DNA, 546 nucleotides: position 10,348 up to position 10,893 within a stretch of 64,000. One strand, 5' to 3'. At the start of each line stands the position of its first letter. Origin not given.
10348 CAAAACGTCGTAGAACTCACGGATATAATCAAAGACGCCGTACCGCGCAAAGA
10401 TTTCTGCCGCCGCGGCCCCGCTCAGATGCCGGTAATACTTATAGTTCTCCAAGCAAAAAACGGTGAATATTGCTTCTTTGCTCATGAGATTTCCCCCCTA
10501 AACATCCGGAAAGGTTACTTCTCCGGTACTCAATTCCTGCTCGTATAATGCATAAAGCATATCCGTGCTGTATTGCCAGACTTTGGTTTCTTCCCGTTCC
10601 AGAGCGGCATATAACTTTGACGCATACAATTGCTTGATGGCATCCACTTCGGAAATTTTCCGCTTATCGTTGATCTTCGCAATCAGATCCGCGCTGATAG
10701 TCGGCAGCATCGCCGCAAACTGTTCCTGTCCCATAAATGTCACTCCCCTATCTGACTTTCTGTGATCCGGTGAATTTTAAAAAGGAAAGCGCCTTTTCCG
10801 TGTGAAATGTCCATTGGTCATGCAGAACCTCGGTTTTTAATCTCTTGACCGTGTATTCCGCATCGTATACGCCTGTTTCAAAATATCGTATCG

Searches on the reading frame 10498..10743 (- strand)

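Call 5: search_protein_families(library=pfam, proteins=[window:10498-10743:-], max_evalue=0.1)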
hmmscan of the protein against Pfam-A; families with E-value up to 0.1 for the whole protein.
window:10498-10743:- (81 aa): 0 families

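Call 6: search_protein_families(library=ncbifam, proteins=[window:10498-10743:-], max_evalue=0.1)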
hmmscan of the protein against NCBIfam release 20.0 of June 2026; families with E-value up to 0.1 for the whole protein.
window:10498-10743:- (81 aa): 3 families
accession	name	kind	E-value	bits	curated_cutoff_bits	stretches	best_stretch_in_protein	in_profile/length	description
NF006840.0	PRK09357.2-1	equivalog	0.075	12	483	1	24-69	80-125/379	dihydroorotase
TIGR02804.1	ExbD_2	equivalog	0.083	13.3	123.45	1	2-66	25-89/121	TonB system transport protein ExbD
NF050059.1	e_dPHAscl_type2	hypoth_equivalog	0.087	12.2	280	1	17-76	69-128/305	extracellular catalytic domain type 2 short-chain-length polyhydroxyalkanoate depolymerase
